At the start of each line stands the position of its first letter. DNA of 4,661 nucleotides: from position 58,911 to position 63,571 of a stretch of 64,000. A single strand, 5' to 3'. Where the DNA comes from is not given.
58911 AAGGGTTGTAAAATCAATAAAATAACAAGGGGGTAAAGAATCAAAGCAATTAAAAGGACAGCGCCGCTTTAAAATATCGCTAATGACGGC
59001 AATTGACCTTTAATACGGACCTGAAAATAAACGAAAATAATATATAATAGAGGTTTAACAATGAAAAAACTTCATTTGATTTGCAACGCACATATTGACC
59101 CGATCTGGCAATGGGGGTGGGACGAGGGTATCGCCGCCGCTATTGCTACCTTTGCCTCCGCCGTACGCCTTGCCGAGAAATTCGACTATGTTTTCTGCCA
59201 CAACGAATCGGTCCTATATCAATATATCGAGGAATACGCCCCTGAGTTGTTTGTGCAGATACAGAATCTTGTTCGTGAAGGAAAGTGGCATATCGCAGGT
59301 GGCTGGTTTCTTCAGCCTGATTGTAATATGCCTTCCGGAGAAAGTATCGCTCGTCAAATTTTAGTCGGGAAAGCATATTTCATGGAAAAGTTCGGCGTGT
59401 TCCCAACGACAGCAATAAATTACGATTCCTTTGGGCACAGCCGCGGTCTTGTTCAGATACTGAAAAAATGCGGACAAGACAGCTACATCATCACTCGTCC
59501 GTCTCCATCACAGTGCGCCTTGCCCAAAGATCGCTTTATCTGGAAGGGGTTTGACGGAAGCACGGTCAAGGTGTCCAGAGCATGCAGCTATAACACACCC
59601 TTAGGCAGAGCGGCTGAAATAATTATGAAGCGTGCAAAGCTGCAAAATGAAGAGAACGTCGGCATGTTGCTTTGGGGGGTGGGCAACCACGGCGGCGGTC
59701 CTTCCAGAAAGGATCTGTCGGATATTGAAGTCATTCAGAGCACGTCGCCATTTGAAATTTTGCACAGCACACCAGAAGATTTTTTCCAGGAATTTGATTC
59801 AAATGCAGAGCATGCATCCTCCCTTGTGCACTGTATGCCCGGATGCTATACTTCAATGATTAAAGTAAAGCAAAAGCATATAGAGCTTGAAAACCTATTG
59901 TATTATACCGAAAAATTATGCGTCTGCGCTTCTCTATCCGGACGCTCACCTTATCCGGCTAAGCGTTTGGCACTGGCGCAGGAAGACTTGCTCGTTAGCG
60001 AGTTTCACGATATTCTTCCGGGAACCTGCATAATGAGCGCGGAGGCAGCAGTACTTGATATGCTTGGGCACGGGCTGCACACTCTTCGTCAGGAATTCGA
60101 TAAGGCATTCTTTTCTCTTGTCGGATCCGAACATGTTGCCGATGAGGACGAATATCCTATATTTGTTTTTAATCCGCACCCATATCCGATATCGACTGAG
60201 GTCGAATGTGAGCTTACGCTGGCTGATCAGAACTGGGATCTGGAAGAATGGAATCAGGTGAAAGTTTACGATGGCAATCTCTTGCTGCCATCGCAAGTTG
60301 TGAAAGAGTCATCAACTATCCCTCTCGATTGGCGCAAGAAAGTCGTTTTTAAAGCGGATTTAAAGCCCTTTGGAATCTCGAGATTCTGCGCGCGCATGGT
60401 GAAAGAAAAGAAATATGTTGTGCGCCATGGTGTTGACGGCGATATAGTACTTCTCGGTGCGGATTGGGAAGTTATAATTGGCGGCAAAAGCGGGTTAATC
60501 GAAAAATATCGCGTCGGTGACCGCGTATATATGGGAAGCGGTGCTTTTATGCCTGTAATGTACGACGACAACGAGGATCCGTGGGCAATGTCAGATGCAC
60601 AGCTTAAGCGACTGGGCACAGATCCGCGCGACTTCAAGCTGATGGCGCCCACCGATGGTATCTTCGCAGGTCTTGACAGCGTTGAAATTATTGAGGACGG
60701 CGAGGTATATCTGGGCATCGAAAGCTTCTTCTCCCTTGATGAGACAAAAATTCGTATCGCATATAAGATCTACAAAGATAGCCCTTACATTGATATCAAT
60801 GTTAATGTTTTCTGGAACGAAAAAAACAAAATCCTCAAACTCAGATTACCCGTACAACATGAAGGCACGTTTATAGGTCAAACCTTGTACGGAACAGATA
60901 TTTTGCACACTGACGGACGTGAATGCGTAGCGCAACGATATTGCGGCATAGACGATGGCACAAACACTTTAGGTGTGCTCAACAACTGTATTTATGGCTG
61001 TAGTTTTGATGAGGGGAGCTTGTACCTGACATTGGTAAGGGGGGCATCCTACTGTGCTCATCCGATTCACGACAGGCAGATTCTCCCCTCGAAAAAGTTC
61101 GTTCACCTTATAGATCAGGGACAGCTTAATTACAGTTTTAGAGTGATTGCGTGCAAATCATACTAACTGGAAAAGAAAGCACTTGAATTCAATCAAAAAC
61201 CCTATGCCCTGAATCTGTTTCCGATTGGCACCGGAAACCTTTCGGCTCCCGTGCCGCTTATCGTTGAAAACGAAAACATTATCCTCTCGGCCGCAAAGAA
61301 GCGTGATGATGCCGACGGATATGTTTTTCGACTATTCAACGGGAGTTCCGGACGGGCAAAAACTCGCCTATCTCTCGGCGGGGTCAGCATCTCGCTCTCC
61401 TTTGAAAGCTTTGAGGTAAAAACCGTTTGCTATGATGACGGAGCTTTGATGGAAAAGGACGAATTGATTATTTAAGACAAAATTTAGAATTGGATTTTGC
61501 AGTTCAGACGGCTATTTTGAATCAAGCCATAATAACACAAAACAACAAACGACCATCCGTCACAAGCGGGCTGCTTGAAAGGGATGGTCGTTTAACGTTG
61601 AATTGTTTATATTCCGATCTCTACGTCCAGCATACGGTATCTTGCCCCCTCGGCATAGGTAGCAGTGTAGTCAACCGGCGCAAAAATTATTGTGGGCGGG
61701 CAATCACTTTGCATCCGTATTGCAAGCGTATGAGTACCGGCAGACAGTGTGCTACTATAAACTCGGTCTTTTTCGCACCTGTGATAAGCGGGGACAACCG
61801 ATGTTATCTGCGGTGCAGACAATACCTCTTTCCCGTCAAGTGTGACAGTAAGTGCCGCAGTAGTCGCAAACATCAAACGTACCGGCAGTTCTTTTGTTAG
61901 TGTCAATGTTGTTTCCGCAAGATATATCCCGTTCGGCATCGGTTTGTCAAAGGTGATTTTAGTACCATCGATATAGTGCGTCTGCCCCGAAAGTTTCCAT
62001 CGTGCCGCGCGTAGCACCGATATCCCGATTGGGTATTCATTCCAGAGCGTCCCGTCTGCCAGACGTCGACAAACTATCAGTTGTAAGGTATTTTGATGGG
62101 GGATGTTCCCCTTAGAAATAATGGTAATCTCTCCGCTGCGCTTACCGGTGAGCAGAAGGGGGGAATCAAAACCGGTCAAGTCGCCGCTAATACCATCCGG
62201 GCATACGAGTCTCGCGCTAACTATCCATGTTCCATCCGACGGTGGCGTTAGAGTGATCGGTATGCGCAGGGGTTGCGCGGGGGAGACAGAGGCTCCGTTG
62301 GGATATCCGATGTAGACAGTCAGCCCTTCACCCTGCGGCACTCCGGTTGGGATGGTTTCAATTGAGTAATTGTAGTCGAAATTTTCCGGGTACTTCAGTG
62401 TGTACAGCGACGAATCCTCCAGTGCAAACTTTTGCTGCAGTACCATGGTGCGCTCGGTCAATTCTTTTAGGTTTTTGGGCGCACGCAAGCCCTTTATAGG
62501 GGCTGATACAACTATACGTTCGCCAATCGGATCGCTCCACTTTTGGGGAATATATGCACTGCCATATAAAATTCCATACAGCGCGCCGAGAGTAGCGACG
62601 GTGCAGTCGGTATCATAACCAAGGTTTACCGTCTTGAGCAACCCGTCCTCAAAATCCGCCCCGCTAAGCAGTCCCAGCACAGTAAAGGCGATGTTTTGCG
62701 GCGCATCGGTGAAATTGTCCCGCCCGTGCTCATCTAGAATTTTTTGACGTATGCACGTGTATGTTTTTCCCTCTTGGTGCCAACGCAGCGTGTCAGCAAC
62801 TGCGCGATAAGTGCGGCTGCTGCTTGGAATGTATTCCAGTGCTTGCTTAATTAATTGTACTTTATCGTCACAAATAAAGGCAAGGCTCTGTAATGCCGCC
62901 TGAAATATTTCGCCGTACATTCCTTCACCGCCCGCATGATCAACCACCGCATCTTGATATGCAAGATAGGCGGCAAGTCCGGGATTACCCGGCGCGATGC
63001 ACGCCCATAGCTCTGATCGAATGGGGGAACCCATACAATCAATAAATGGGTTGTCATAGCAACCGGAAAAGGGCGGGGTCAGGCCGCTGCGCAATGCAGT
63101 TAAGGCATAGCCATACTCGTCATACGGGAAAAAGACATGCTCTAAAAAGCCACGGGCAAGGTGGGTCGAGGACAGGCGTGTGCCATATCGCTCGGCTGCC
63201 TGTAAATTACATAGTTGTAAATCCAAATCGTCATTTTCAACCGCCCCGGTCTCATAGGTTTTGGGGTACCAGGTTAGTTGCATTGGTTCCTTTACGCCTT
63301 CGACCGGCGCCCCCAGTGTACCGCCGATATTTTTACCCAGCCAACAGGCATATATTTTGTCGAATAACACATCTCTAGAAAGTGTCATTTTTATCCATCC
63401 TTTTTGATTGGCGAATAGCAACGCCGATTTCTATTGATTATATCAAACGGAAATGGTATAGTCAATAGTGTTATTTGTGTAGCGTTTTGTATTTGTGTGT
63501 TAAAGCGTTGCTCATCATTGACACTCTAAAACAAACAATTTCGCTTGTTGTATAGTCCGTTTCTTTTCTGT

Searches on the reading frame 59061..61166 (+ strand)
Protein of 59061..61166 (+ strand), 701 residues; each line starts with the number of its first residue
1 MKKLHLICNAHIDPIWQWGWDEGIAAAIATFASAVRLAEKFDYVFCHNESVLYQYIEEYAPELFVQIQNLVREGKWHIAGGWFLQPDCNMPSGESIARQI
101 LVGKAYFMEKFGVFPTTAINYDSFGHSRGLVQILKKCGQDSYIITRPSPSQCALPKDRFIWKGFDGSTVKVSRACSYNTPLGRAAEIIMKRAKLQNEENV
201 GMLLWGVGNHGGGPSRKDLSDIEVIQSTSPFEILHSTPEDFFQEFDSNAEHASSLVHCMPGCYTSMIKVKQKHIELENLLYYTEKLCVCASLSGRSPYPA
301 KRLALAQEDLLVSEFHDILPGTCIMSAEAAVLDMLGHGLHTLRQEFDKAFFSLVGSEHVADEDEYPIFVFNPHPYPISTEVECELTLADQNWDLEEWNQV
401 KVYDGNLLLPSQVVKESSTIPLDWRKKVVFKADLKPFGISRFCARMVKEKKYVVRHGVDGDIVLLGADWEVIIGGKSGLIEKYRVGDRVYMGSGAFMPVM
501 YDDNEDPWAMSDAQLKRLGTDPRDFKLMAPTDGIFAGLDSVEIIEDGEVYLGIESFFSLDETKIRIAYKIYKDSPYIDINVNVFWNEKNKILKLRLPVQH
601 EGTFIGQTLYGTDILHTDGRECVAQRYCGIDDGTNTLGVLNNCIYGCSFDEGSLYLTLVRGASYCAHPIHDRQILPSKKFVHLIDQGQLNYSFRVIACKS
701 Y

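Call 5: search_protein_families(library=pfam, proteins=[window:59061-61166:+], max_evalue=0.01)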
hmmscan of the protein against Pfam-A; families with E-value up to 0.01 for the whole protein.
window:59061-61166:+ (701 aa): 3 families
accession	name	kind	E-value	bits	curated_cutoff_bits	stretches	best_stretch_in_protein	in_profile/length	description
PF01074.27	Glyco_hydro_38N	-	7.2e-49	167.1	25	1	3-247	1-257/270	Glycosyl hydrolases family 38 N-terminal domain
PF07748.19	Glyco_hydro_38C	-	6.3e-15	56.4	25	1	529-664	66-202/206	Glycosyl hydrolases family 38 C-terminal domain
PF09261.16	Alpha-mann_mid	-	1.1e-11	45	31.1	1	261-342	5-85/96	Alpha mannosidase middle domain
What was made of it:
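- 59061..61166 (+): GH38 alpha-mannosidase, divergently transcribed upstream neighbour. Pfam Glyco_hydro_38N, 38C and Alpha-mann_mid (call 5).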

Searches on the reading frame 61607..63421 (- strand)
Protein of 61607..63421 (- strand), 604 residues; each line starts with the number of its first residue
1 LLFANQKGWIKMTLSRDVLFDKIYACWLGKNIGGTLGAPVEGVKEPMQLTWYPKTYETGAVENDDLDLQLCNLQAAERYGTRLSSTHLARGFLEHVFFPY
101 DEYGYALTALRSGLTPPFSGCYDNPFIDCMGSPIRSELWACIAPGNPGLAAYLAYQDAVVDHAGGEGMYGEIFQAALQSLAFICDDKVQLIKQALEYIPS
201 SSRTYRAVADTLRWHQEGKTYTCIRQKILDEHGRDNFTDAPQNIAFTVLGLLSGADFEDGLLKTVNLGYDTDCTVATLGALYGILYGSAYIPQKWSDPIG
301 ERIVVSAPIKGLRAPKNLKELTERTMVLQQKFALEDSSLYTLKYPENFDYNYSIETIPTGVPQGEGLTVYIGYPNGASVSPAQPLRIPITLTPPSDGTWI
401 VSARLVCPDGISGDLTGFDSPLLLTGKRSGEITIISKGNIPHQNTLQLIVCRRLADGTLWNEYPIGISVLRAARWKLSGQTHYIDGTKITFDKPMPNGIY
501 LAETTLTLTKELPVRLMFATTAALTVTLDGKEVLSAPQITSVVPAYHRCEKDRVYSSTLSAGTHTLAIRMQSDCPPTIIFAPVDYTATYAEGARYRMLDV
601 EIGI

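Call 5: search_protein_families(library=pfam, proteins=[window:61607-63421:-], max_evalue=0.01)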
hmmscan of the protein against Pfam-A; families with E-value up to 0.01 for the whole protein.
window:61607-63421:- (604 aa): 1 family
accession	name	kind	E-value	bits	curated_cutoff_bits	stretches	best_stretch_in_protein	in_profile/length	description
PF03747.19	ADP_ribosyl_GH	-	1.5e-38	133.6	26.2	1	25-293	1-286/287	ADP-ribosylglycohydrolase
